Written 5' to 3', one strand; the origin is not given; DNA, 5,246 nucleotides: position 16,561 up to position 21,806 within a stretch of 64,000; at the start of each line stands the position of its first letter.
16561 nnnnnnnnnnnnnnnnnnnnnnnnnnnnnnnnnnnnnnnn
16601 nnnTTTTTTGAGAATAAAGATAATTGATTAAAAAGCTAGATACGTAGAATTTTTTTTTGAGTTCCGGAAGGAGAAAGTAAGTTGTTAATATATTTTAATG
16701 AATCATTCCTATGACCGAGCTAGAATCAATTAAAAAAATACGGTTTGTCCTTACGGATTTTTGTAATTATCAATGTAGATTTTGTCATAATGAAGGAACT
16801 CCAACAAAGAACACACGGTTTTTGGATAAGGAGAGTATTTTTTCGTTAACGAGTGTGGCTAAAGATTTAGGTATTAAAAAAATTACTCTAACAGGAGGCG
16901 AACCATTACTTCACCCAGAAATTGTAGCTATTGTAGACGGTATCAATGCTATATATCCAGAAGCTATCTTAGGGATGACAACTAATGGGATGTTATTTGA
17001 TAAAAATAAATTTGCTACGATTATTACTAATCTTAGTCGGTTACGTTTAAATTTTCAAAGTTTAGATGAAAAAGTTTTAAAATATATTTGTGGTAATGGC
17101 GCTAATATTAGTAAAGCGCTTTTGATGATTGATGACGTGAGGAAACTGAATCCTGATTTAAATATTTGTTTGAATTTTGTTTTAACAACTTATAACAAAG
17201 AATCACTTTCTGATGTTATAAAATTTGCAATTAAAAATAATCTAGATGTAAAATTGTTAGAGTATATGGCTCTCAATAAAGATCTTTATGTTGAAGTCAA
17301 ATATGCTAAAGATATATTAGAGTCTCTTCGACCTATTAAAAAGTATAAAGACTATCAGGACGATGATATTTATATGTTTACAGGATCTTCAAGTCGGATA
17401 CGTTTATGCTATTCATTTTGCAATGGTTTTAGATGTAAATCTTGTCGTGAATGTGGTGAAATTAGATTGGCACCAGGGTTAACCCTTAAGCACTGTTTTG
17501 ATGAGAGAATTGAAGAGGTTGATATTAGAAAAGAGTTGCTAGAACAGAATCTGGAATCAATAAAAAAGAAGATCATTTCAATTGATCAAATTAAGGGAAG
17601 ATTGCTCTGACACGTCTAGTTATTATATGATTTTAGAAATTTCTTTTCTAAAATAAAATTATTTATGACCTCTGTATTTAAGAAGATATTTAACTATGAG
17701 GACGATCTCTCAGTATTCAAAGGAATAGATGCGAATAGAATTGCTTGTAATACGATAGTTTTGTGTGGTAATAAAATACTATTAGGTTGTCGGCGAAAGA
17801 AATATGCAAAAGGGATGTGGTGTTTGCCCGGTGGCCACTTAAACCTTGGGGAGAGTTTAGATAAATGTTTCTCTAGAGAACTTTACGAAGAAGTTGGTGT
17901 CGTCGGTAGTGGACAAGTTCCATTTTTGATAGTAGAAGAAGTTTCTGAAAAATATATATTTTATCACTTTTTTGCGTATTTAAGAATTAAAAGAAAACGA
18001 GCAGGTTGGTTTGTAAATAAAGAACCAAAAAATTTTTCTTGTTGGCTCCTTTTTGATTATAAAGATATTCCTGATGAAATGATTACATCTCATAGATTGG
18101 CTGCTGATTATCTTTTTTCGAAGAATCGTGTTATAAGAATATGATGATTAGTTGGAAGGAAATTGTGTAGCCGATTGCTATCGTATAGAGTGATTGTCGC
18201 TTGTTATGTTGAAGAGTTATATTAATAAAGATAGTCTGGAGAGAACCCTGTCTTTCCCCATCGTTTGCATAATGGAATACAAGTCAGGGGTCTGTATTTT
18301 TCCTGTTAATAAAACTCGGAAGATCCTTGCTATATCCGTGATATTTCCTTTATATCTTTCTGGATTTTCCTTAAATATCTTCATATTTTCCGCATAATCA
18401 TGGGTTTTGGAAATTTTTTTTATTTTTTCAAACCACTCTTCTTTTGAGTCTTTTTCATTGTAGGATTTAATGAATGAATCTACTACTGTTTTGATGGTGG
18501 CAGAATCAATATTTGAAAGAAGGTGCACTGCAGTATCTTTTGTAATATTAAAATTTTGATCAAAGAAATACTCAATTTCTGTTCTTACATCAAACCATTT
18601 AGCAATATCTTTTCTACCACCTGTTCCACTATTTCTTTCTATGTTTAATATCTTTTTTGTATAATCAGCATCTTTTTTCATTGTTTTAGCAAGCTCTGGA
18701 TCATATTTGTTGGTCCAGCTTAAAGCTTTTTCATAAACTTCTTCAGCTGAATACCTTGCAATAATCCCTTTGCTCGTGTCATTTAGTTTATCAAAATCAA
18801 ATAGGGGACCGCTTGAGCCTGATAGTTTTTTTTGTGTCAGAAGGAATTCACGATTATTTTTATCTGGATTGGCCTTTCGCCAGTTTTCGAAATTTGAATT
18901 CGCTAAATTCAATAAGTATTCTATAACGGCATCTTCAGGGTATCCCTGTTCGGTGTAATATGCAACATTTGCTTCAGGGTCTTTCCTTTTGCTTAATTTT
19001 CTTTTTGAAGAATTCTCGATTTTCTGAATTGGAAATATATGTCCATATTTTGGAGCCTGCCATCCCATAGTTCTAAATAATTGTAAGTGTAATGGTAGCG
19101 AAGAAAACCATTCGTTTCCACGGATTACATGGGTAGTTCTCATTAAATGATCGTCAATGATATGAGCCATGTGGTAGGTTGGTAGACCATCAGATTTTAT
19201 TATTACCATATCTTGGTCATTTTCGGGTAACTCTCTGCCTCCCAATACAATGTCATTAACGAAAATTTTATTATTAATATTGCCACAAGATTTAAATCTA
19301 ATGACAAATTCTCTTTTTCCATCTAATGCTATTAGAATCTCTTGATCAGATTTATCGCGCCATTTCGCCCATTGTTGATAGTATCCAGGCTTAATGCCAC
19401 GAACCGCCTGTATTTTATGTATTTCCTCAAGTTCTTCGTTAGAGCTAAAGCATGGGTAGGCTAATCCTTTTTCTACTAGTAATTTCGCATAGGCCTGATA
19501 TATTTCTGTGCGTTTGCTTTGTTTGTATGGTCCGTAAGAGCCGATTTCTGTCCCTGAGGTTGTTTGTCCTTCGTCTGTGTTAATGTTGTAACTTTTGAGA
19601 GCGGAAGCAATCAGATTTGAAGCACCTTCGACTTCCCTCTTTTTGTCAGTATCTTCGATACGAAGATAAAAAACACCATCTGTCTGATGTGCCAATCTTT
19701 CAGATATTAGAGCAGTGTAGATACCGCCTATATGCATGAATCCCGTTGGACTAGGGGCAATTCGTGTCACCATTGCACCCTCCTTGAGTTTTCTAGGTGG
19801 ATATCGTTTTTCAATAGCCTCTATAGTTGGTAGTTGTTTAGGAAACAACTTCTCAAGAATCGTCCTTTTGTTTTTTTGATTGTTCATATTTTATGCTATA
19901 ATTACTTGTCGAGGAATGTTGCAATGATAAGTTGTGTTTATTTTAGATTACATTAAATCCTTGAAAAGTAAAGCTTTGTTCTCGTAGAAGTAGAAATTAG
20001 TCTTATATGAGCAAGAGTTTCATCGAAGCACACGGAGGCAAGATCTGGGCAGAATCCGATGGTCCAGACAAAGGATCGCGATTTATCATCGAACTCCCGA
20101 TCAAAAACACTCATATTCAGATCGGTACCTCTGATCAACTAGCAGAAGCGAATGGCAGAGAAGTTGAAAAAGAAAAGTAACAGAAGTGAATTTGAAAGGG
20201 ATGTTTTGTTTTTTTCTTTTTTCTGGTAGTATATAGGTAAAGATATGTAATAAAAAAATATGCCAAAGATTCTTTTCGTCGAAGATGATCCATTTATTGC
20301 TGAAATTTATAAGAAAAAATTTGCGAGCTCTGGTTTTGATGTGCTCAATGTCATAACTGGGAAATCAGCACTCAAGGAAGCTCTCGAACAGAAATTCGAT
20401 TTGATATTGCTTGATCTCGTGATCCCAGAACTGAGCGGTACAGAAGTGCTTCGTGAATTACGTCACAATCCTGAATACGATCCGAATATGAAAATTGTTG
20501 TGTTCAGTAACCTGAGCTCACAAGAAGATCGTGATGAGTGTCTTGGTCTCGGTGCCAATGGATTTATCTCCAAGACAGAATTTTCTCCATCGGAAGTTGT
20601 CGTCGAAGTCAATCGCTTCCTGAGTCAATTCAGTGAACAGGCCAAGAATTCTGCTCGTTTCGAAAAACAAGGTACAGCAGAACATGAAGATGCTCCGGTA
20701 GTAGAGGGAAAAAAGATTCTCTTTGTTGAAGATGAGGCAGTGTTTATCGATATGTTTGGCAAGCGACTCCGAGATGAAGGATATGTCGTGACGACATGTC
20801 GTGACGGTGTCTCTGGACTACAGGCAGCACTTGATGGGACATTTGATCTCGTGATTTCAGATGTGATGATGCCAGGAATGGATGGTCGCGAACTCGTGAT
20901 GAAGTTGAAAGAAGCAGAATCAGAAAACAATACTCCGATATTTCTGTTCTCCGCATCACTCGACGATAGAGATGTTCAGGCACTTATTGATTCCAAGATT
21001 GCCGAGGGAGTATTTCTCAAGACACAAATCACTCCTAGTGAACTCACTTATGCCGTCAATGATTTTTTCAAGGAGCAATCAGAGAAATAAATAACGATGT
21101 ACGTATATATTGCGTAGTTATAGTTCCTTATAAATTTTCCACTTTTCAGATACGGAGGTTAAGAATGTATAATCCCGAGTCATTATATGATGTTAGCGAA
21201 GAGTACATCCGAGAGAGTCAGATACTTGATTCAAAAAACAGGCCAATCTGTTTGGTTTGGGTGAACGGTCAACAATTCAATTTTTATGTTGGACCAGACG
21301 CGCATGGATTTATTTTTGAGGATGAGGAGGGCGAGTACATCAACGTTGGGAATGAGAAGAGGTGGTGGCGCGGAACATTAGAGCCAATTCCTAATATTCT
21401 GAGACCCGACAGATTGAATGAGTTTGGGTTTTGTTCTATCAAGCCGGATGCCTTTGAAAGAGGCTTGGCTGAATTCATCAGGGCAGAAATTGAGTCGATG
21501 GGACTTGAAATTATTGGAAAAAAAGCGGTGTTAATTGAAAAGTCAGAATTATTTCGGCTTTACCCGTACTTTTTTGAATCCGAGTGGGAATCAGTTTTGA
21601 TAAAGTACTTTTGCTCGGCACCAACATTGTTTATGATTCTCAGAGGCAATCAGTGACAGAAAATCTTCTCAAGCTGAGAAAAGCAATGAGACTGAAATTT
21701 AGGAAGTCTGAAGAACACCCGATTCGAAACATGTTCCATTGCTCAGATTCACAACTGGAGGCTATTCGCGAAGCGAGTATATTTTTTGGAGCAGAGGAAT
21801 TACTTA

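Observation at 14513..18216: AT-rich island: 675-aa unknown protein + orphan MoaA-like radical SAM + Nudix hydrolase (candidate nucleotide-modifying system)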

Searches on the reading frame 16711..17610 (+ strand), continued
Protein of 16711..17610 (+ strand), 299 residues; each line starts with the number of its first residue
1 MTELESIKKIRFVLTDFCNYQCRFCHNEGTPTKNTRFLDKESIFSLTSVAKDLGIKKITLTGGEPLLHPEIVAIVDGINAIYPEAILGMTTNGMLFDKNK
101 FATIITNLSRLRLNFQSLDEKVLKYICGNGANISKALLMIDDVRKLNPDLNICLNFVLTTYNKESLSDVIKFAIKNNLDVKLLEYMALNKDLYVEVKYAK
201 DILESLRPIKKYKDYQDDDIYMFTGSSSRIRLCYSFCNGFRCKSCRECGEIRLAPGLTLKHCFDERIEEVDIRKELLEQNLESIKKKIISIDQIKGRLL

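Call 76: find_related_loci(query=A4, collection=genome_contigs, flank=10000)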
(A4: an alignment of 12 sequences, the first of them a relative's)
Query A4 (299 aa) in genome_contigs; peptide patterns used: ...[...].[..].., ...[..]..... (x = any residue, [..] = any of these).
276 stretches matched a pattern; 114 encode a relative of the query (tblastn E <= 1e-3); the best 80 are kept; 80 distinct loci.
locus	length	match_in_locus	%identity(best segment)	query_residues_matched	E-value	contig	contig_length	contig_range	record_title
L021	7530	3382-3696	65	1-105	4e-40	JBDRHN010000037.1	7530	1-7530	MAG: bacterium isolate MEGAHIT-group-1.518 k141_5495225, whole genome shotgun sequence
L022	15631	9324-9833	34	15-184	1e-18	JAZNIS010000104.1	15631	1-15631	MAG: Clostridia bacterium isolate T1900044684_TS20190150.MAGScoT_cleanbin_000019 SGB_1710_k141_2061635, whole genome sho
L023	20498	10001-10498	30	1-171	2e-16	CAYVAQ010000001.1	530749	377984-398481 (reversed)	MAG TPA_asm: uncultured Methanoregula sp. isolate binchicken_co20_287 genome assembly, contig: NODE_10_length_530749_cov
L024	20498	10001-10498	30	1-171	2e-16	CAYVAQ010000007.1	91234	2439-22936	MAG TPA_asm: uncultured Methanoregula sp. isolate binchicken_co20_287 genome assembly, contig: NODE_653_length_91234_cov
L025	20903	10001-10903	26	6-298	3e-15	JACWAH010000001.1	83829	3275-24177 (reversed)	MAG: Thermoplasmatales archaeon isolate A_EUR_06 k141_15148, whole genome shotgun sequence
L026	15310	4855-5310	29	8-164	8e-13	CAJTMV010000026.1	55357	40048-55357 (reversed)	MAG TPA_asm: uncultured Eubacterium sp. isolate MGBC104730 genome assembly, contig: MGBC104730.26, whole genome shotgun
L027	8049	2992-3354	33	6-132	3e-12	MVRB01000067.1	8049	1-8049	MAG: Methanomassiliicoccales archaeon PtaU1.Bin030 A4E31_contig000067, whole genome shotgun sequence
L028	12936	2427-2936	28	14-190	4e-12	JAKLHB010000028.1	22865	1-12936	MAG: Planctomycetota bacterium isolate RA.bin53 RA.bin53_28, whole genome shotgun sequence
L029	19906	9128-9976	27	4-263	5e-12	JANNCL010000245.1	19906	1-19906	MAG: Candidatus Omnitrophota bacterium isolate OTE_78_metabat_191 OTE_78_k141_112144, whole genome shotgun sequence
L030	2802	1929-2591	28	10-222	7e-12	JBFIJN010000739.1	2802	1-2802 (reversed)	MAG: Nannocystaceae bacterium isolate Mix_sand11.2021.09.Z.87 k141_1610430_length_2802_cov_20.5118, whole genome shotgun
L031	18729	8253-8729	30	7-170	2e-11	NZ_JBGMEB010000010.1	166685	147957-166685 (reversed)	MAG: Methanomethylovorans sp. isolate DMCM NODE_23_length_166685_cov_27.910776, whole genome shotgun sequence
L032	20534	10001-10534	23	10-191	3e-11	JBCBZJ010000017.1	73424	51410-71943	MAG: Verrucomicrobiota bacterium isolate P01_A01_bin.112 k141_532903_length_73424_cov_16.6039, whole genome shotgun sequ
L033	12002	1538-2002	28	5-164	4e-11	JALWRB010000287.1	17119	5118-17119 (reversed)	MAG: Candidatus Heimdallarchaeota archaeon isolate M2_metabat1_scaf2bin.168 M2_NODE_3642_length_17119_cov_5.884298, whol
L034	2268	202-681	31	7-170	4e-11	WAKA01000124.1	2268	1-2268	MAG: Candidatus Heimdallarchaeota archaeon isolate S012_26_esom k151_294477, whole genome shotgun sequence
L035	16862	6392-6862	32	10-171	5e-11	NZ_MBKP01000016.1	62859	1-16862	Methanolobus psychrotolerans strain YSF-03 NODE_17_length_62629_cov_26.765333, whole genome shotgun sequence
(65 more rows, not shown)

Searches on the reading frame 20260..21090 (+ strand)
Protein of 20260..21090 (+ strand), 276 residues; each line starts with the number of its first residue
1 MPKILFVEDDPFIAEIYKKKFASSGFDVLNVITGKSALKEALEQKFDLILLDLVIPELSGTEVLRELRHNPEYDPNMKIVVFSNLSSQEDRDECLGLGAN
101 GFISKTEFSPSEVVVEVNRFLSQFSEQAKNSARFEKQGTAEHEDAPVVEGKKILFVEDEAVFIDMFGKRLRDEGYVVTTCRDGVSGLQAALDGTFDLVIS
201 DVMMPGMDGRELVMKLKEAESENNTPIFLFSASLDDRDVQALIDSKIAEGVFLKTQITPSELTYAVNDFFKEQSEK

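Call 57: search_protein_families(library=pfam, proteins=[window:20260-21090:+], max_evalue=0.001)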
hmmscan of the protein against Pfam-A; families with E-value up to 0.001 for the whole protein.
window:20260-21090:+ (276 aa): 1 family
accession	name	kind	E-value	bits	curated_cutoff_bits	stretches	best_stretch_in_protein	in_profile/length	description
PF00072.30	Response_reg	-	2.3e-41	140.9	30.2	2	4-113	1-106/111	Response regulator receiver domain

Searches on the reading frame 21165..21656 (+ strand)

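Call 3: search_protein_families(library=pfam, proteins=[window:21165-21656:+], max_evalue=0.1)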
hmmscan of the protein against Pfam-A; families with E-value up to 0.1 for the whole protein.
window:21165-21656:+ (163 aa): 1 family
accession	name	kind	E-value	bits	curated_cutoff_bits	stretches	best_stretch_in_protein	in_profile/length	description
PF00334.24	NDK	-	3.6e-08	33.8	27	1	89-162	4-77/135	Nucleoside diphosphate kinase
